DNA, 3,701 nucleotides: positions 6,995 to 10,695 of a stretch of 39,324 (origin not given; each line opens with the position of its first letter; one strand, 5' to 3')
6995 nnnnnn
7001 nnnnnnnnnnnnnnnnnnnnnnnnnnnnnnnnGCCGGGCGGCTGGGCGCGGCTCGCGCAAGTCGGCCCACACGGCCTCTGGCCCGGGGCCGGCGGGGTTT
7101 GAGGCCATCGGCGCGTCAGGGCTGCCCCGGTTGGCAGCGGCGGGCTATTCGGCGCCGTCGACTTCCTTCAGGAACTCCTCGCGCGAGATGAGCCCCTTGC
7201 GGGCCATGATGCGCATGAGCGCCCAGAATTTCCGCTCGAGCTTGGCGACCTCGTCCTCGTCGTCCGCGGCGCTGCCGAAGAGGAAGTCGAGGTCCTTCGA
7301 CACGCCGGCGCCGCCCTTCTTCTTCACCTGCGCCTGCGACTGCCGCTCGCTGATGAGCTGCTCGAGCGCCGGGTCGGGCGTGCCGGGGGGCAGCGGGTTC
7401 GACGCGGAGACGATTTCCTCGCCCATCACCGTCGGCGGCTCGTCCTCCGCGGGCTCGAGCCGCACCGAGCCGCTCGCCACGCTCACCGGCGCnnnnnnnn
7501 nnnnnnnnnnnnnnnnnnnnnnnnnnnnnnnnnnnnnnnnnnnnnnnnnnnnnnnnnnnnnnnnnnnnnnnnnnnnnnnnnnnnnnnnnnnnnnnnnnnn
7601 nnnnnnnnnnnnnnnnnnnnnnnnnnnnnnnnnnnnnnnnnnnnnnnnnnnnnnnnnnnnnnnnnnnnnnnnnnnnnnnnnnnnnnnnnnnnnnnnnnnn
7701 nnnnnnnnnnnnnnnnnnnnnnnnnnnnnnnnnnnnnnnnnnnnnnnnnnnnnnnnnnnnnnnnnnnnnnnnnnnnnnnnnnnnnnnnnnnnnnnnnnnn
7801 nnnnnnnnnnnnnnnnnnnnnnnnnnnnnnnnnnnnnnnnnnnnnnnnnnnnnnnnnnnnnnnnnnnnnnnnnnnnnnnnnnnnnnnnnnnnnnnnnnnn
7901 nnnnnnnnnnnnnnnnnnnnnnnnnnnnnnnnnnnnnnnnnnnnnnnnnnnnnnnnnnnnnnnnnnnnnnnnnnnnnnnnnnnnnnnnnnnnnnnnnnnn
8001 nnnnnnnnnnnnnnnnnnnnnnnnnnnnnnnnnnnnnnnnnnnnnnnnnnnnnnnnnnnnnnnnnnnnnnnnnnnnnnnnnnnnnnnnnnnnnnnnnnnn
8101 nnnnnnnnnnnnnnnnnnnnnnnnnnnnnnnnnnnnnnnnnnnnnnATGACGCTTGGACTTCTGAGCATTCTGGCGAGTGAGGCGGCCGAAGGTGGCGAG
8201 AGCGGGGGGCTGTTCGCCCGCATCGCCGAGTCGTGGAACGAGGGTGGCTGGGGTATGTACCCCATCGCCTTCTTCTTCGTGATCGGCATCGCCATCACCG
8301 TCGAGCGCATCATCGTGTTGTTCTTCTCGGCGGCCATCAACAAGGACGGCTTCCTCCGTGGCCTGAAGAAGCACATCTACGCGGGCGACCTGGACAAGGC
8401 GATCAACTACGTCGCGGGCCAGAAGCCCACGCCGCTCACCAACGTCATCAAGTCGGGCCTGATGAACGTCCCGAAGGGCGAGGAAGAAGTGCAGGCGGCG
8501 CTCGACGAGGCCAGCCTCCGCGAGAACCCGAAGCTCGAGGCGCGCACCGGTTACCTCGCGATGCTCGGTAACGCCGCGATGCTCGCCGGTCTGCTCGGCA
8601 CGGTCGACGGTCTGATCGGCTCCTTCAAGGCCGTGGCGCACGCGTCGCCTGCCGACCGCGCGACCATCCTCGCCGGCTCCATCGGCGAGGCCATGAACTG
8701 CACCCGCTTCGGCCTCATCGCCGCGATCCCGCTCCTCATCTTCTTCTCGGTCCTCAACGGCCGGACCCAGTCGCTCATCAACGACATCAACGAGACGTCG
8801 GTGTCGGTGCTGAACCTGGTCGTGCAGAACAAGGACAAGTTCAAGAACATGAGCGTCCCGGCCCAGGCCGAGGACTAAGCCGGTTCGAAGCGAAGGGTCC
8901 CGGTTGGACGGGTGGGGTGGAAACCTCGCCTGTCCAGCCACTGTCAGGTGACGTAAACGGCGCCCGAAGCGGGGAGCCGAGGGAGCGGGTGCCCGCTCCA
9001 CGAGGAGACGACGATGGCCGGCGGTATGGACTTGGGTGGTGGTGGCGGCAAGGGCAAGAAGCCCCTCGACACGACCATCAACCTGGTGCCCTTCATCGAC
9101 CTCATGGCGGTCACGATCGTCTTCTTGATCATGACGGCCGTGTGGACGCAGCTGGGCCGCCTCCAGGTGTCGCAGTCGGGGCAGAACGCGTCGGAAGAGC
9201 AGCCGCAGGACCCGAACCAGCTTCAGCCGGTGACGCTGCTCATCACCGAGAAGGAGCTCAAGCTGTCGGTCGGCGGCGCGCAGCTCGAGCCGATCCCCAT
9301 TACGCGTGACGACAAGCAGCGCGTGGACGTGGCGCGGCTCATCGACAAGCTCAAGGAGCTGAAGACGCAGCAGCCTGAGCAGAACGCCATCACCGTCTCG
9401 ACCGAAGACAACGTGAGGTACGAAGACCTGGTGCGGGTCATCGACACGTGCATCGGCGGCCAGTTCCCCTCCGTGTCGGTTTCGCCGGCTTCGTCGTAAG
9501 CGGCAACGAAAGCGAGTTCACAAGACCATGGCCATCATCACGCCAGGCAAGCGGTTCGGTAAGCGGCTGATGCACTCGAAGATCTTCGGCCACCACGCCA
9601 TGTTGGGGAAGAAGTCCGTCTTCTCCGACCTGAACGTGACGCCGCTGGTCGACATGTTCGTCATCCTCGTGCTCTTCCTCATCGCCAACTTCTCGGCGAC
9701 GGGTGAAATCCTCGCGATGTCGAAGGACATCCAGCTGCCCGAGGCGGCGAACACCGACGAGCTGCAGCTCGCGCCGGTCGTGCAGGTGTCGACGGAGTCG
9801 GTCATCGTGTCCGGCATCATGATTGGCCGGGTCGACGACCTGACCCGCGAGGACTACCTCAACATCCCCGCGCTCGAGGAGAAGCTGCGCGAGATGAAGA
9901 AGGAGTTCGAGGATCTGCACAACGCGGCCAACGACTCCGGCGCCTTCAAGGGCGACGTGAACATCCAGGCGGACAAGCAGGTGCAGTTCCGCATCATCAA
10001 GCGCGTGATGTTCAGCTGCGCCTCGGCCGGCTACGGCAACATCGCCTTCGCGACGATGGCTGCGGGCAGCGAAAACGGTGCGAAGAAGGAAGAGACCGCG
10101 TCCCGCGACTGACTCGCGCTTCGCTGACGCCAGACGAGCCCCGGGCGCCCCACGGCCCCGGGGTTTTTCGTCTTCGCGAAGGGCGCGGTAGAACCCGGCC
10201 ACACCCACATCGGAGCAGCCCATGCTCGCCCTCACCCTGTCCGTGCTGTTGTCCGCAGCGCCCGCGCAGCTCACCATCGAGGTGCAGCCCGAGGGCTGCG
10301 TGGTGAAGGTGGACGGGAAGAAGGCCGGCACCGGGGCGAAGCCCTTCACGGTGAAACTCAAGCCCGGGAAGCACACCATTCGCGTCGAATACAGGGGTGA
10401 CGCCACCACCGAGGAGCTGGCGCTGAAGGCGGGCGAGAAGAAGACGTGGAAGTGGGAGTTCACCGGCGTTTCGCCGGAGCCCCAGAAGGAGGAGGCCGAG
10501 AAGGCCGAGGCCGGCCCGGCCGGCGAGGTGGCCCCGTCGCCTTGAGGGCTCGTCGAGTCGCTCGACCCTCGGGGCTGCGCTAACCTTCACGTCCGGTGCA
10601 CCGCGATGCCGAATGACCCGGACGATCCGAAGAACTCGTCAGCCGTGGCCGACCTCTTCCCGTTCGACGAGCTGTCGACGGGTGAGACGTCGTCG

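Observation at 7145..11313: MshEN c-di-GMP receptor protein divergently paired with a TolQ-TolR-TolR motor that has no TolA or TonB partner (Agl-type)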

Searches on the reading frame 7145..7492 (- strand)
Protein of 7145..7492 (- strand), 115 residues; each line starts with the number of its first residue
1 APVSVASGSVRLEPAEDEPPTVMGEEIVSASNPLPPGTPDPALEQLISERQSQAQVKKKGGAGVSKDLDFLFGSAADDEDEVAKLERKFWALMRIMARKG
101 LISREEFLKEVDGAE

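Call 53: search_protein_families(library=pfam, proteins=[window:7145-7492:-], max_evalue=1)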
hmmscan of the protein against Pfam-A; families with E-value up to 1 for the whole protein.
window:7145-7492:- (115 aa): 1 family
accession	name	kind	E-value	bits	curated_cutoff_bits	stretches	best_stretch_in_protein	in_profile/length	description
PF13467.12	RHH_4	-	0.0036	17.8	25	1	84-115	16-47/67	Ribbon-helix-helix domain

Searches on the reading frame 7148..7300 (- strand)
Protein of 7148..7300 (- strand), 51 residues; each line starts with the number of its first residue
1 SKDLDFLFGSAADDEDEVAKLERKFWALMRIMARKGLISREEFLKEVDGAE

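Call 56: search_protein_families(library=pfam, alignment_id=A3, max_evalue=1)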
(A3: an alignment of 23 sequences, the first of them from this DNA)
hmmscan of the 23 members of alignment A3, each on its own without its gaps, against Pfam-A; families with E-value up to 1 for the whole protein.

A. member 1, seq(51 aa): 2 families
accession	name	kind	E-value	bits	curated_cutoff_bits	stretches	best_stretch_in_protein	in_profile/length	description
PF13467.12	RHH_4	-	0.0024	18.3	25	1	20-51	16-47/67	Ribbon-helix-helix domain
PF20612.3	SHOCT_2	-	0.12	13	24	1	27-45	17-35/53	SHOCT domain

B. families by the number of members that match (of 23 scanned): 6 families
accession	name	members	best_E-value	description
PF13467.12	RHH_4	20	0.0024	Ribbon-helix-helix domain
PF20612.3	SHOCT_2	4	0.079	SHOCT domain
PF09851.14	SHOCT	2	0.044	Short C-terminal domain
PF14410.12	GH-E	1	0.083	HNH/ENDO VII superfamily nuclease with conserved GHE residues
PF04546.19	Sigma70_ner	1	0.094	Sigma-70, non-essential region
PF24739.1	DUF7690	1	0.11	Domain of unknown function (DUF7690)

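Call 57: search_solved_structures(query=A3, max_evalue=10, show_alignments=3)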
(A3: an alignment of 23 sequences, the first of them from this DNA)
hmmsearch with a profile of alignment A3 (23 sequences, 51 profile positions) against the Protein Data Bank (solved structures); distinct sequences matched with E-value up to 10: 0.

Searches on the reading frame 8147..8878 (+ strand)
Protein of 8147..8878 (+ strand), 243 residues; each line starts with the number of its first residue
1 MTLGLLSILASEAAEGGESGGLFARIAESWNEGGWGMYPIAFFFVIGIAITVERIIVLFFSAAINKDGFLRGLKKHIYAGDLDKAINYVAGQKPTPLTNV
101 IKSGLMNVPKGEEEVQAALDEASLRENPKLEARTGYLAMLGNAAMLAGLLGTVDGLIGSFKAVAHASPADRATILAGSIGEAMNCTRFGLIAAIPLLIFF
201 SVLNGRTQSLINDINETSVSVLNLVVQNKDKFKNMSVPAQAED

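Call 3: search_protein_families(library=pfam, proteins=[window:8147-8878:+], max_evalue=0.01)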
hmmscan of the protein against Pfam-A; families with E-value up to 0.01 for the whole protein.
window:8147-8878:+ (243 aa): 1 family
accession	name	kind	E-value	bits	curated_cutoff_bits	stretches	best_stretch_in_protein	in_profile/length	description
PF01618.21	MotA_ExbB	-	4.9e-24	84.9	22.9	1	95-215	4-126/127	MotA/TolQ/ExbB proton channel family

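Call 4: search_protein_families(library=ncbifam, proteins=[window:8147-8878:+], max_evalue=0.01)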
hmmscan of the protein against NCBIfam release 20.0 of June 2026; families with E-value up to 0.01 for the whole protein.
window:8147-8878:+ (243 aa): 5 families
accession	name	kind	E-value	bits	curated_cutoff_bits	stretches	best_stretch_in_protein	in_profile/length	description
TIGR02796.1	tolQ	equivalog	6.5e-17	62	221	1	112-221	101-210/216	protein TolQ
TIGR02797.1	exbB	equivalog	1.5e-14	54.3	206.2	1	113-225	98-209/211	tonB-system energizer ExbB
NF007722.0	PRK10414.1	equivalog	6e-11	42.3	402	1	133-229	129-224/244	tol-pal system-associated acyl-CoA thioesterase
NF008066.0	PRK10801.1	equivalog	6e-08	32.4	403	1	124-212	117-204/230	Tol-Pal system protein TolQ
TIGR02805.1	exbB2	equivalog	3.3e-07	30.5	135.35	1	136-208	57-128/138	TonB-system energizer ExbB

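Call 27: find_homologous_proteins(query=window:8147-8878:+, max_evalue=1e-10)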
Query window:8147-8878:+ (243 aa): 2858 proteins with E <= 1e-10 among 5330 candidates; the best 120 are listed.
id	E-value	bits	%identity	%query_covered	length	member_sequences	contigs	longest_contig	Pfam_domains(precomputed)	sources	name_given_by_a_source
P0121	2.4e-151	520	100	100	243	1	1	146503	PF01618.22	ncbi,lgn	ncbi:MAG: MotA/TolQ/ExbB proton channel family protein [Myxococcota bacterium]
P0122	4.0e-149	512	98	100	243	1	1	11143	PF01618.22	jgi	jgi:biopolymer transport protein ExbB/TolQ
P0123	4.9e-149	512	98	100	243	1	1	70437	PF01618.22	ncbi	ncbi:MAG: MotA/TolQ/ExbB proton channel family protein [Myxococcota bacterium]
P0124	1.2e-148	511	98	100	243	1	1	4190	PF01618.22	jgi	jgi:biopolymer transport protein ExbB/TolQ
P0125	2.1e-148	510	98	100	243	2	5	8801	PF01618.22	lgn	-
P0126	3.5e-148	509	97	100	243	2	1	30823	PF01618.22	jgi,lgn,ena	-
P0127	3.9e-148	509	97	100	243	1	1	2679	PF01618.22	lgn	-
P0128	1.4e-146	504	97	100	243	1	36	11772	PF01618.22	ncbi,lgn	ncbi:MAG: hypothetical protein AMXMBFR34_49200 [Myxococcaceae bacterium]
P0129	1.7e-145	501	95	100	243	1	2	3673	PF01618.22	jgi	jgi:biopolymer transport protein ExbB/TolQ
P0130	2.2e-145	500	95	100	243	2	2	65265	PF01618.22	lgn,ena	-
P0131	3.3e-145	500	97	100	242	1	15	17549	PF01618.22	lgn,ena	-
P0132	5.4e-145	499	97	100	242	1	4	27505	PF01618.22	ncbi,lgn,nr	ncbi:MAG: MotA/TolQ/ExbB proton channel family protein [Myxococcales bacterium]|nr:MotA/TolQ/ExbB pr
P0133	3.0e-144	496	96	100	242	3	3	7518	PF01618.22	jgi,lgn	jgi:biopolymer transport protein ExbB/TolQ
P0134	7.0e-141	485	93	100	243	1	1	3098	PF01618.22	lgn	-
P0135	2.0e-136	471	91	100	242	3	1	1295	PF01618.22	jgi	jgi:biopolymer transport protein ExbB/TolQ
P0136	2.9e-135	467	89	100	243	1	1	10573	PF01618.22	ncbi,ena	-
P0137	3.9e-135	467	91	91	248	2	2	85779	PF01618.22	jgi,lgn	jgi:biopolymer transport protein ExbB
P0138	1.0e-134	465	91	91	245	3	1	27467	PF01618.22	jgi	jgi:biopolymer transport protein ExbB/TolQ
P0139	1.2e-134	465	88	99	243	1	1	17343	PF01618.22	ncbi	-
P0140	1.4e-134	465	90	100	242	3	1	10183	PF01618.22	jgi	jgi:biopolymer transport protein ExbB/TolQ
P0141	2.7e-134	464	88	100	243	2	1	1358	PF01618.22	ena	-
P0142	5.3e-134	463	89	100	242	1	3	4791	PF01618.22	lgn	-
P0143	2.1e-133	461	88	100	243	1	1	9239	PF01618.22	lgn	-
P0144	4.0e-133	460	88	100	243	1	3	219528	PF01618.22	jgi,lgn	jgi:biopolymer transport protein ExbB/TolQ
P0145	8.2e-133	459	88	100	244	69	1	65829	PF01618.22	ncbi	-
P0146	1.2e-132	459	88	100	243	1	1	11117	PF01618.22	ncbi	-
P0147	2.3e-132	458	89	100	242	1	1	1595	PF01618.22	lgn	-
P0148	2.6e-132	457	88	100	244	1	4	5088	PF01618.22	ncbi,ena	-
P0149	5.3e-132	456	88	100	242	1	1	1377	PF01618.22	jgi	-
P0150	1.3e-131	455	88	100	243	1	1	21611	PF01618.22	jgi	jgi:biopolymer transport protein ExbB/TolQ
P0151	4.2e-131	453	88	94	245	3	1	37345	PF01618.22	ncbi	-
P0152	2.6e-130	451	88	100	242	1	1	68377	PF01618.22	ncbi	-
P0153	7.5e-130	449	86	100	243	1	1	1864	PF01618.22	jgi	-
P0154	9.3e-130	449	86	100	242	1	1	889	PF01618.22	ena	-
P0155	3.2e-128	444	87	94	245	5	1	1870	PF01618.22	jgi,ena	-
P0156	7.5e-128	443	85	100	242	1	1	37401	PF01618.22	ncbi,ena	-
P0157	7.6e-128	443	86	100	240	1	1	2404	PF01618.22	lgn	-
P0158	8.5e-128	443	85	100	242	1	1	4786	PF01618.22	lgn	-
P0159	8.7e-127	439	83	100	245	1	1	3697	PF01618.22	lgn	-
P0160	1.0e-126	439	84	100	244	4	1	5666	PF01618.22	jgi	jgi:biopolymer transport protein ExbB/TolQ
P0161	1.1e-126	439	84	100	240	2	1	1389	PF01618.22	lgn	-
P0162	1.3e-126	439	83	100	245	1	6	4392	PF01618.22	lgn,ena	-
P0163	1.6e-126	438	84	100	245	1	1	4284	PF01618.22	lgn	-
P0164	1.9e-126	438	86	100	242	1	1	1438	PF01618.22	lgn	-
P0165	2.0e-126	438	83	100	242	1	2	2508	PF01618.22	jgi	jgi:biopolymer transport protein ExbB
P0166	2.6e-126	438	84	100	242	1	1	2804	PF01618.22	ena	-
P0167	8.0e-126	436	82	100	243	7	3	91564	PF01618.22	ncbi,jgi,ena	jgi:biopolymer transport protein ExbB/TolQ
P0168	1.1e-125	436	82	100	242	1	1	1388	PF01618.22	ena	-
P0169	1.5e-125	435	86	98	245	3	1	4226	PF01618.22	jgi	jgi:biopolymer transport protein ExbB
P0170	1.6e-125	435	83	100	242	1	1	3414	PF01618.22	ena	-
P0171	8.8e-125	433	82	100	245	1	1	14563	PF01618.22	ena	-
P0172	9.0e-125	433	83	100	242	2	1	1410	PF01618.22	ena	-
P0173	1.1e-124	432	82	100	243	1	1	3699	PF01618.22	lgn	-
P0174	3.1e-124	431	81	100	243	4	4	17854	PF01618.22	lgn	-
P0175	3.1e-124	431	84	100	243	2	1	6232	PF01618.22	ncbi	-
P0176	4.9e-124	430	80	99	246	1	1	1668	PF01618.22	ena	-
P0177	2.3e-123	428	81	100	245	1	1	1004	PF01618.22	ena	-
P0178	2.5e-123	428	86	92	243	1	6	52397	PF01618.22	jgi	jgi:biopolymer transport protein ExbB/TolQ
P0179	4.2e-123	427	82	100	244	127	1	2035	PF01618.22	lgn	-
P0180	4.7e-123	427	81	100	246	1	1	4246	PF01618.22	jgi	jgi:biopolymer transport protein ExbB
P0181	6.6e-123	427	83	100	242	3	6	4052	PF01618.22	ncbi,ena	-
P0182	9.0e-123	426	82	100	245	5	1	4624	PF01618.22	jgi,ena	-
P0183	4.3e-122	424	81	100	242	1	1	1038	PF01618.22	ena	-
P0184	1.9e-121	422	81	100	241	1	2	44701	PF01618.22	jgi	jgi:biopolymer transport protein ExbB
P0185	6.9e-121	420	82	98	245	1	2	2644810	PF01618.22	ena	-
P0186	7.9e-121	420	81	100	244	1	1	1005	PF01618.22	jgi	jgi:biopolymer transport protein ExbB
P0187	8.7e-121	420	90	90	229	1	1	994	PF01618.22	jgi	jgi:biopolymer transport protein ExbB/TolQ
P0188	9.1e-121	420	82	100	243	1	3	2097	PF01618.22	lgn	-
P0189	1.4e-120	419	95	85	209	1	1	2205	PF01618.22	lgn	-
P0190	1.5e-120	419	82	100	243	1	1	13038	PF01618.22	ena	-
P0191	1.7e-120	419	94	85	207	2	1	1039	PF01618.22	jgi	jgi:biopolymer transport protein ExbB/TolQ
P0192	2.0e-119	415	86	88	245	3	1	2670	PF01618.22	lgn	-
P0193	3.0e-119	415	79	100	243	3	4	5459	PF01618.22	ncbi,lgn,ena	-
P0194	1.5e-118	412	80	100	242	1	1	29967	PF01618.22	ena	-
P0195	2.1e-118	412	84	90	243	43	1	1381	PF01618.22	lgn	-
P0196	3.5e-118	411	79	100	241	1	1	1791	PF01618.22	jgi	jgi:biopolymer transport protein ExbB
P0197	9.8e-118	410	79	100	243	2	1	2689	PF01618.22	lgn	-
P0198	1.5e-117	409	81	92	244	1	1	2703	PF01618.22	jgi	jgi:biopolymer transport protein ExbB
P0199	2.0e-117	409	79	100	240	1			PF01618.22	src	-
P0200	1.3e-116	406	79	99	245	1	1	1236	PF01618.22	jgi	jgi:biopolymer transport protein ExbB/TolQ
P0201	1.4e-116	406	76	100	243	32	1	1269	PF01618.22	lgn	-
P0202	1.5e-116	406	78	100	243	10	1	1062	PF01618.22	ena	-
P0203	1.7e-116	406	79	100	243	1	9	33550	PF01618.22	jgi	jgi:biopolymer transport protein ExbB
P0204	3.7e-116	405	82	88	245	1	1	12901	PF01618.22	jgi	jgi:biopolymer transport protein ExbB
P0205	4.5e-116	404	80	99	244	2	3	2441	PF01618.22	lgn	-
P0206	5.0e-116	404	77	100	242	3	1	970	PF01618.22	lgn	-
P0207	5.5e-116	404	78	100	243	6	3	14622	PF01618.22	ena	-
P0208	5.8e-116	404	78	100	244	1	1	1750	PF01618.22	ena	-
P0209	8.1e-116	403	78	100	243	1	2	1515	PF01618.22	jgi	jgi:biopolymer transport protein ExbB/TolQ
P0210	9.7e-116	403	79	98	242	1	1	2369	PF01618.22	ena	-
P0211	1.3e-115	403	78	100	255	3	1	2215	PF01618.22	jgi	jgi:biopolymer transport protein ExbB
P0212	1.6e-115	403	76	100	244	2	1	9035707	PF01618.22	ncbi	ncbi:MAG: MotA/TolQ/ExbB proton channel family protein [Myxococcaceae bacterium]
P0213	6.0e-115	401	79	100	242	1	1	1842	PF01618.22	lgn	-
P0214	6.5e-115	400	79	100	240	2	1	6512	PF01618.22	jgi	jgi:biopolymer transport protein ExbB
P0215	1.4e-114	399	75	100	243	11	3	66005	PF01618.22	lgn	-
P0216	2.8e-114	398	77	97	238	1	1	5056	PF01618.22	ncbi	-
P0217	3.0e-114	398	91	85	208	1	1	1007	PF01618.22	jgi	jgi:biopolymer transport protein ExbB/TolQ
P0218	3.2e-114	398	79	92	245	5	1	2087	PF01618.22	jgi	jgi:biopolymer transport protein ExbB/TolQ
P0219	3.3e-114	398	89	85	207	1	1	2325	PF01618.22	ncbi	-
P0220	5.3e-114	397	79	99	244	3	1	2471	PF01618.22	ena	-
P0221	7.6e-113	394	79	98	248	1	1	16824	PF01618.22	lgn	-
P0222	9.7e-113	393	76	100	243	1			PF01618.22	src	-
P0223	1.4e-112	393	78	98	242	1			PF01618.22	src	-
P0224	2.7e-112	392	74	100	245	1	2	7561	PF01618.22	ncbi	-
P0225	5.3e-112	391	79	98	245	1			PF01618.22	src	-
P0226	2.5e-111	389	75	100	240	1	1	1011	PF01618.22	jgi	jgi:biopolymer transport protein ExbB/TolQ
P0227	2.9e-111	389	77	97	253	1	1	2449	PF01618.22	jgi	jgi:biopolymer transport protein ExbB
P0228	3.0e-111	389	76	96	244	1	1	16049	PF01618.22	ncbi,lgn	-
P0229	4.7e-111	388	80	90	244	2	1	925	PF01618.22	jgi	jgi:biopolymer transport protein ExbB/TolQ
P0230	7.1e-111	387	76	100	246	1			PF01618.22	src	-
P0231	1.1e-110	387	76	99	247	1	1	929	PF01618.22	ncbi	-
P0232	1.5e-110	386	74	100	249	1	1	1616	PF01618.22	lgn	-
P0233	2.7e-110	385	75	100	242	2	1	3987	PF01618.22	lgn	-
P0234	3.2e-110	385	74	100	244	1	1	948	PF01618.22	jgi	jgi:biopolymer transport protein ExbB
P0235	3.4e-110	385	76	100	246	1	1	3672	PF01618.22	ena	-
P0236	3.6e-110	385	77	97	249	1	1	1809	PF01618.22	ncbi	-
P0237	4.5e-110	385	74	100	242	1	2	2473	PF01618.22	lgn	-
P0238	4.6e-110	385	75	100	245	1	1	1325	PF01618.22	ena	-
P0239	4.9e-110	385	74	98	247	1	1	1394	PF01618.22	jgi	-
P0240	5.6e-110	384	77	100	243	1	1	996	PF01618.22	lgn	-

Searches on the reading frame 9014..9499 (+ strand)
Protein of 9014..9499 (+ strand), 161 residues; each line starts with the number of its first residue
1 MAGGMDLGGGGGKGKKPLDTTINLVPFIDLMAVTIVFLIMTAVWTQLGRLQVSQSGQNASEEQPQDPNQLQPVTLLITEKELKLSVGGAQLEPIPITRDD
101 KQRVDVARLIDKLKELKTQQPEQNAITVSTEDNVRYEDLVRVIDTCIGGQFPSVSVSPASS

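Call 3: search_protein_families(library=pfam, proteins=[window:9014-9499:+], max_evalue=0.01)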
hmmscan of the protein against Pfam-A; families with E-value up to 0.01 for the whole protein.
window:9014-9499:+ (161 aa): 1 family
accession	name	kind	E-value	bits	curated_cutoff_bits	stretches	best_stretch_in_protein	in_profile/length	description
PF02472.21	ExbD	-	2.1e-19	70.3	25.4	1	16-156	2-123/128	Biopolymer transport protein ExbD/TolR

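Call 4: search_protein_families(library=ncbifam, proteins=[window:9014-9499:+], max_evalue=0.01)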
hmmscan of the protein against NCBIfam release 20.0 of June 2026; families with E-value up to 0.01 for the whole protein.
window:9014-9499:+ (161 aa): 5 families
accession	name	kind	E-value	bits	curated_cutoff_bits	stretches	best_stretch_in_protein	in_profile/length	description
TIGR02801.1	tolR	equivalog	1.6e-08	35.3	127.3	1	21-155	4-125/129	protein TolR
TIGR02803.1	ExbD_1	equivalog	8.9e-06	25.8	152.95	1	21-145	3-107/122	TonB system transport protein ExbD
TIGR02804.1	ExbD_2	equivalog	1.7e-05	25.2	123.45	1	21-70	3-52/121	TonB system transport protein ExbD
NF008429.0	PRK11267.1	equivalog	2.6e-05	24.3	216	1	21-146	17-122/141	TonB system transport protein ExbD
NF008248.0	PRK11024.1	equivalog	0.00041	20.5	162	1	12-143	6-124/142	colicin uptake protein TolR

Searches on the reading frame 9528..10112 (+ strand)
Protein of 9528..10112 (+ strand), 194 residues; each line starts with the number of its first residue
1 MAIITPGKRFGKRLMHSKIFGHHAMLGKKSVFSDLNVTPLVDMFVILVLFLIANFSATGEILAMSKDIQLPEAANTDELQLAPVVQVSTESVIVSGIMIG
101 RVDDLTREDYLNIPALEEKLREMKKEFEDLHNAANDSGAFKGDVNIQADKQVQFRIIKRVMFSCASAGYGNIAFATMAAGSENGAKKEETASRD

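Call 3: search_protein_families(library=pfam, proteins=[window:9528-10112:+], max_evalue=0.01)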
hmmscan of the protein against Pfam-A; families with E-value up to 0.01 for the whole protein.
window:9528-10112:+ (194 aa): 1 family
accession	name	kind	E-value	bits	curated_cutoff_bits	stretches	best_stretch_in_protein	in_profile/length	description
PF02472.21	ExbD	-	1.6e-18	67.5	25.4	1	33-177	6-126/128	Biopolymer transport protein ExbD/TolR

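Call 4: search_protein_families(library=ncbifam, proteins=[window:9528-10112:+], max_evalue=0.01)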
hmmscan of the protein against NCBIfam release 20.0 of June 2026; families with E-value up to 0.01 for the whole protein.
window:9528-10112:+ (194 aa): 4 families
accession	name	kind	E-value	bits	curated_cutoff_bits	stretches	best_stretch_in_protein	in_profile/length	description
TIGR02801.1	tolR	equivalog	5.6e-09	36.7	127.3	1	33-176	3-128/129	protein TolR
NF008429.0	PRK11267.1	equivalog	3.8e-06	27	216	0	30-61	13-45/141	TonB system transport protein ExbD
NF008248.0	PRK11024.1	equivalog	1.5e-05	25.1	162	1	27-90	8-71/142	colicin uptake protein TolR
TIGR02803.1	ExbD_1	equivalog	3.8e-05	23.8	152.95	0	34-61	3-31/122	TonB system transport protein ExbD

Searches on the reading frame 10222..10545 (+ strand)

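Call 3: search_protein_families(library=pfam, proteins=[window:10222-10545:+], max_evalue=0.01)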
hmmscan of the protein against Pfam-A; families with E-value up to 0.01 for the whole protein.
window:10222-10545:+ (107 aa): 2 families
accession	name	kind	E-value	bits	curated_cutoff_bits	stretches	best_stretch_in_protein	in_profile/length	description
PF08308.17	PEGA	-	9.9e-07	29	20.8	1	16-61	3-47/71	PEGA domain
PF16640.11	Big_3_5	-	0.0031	18.5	35.5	1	14-63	13-75/88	Bacterial Ig-like domain (group 3)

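Call 4: search_protein_families(library=ncbifam, proteins=[window:10222-10545:+], max_evalue=0.01)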
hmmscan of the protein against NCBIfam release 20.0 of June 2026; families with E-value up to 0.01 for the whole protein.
window:10222-10545:+ (107 aa): 0 families
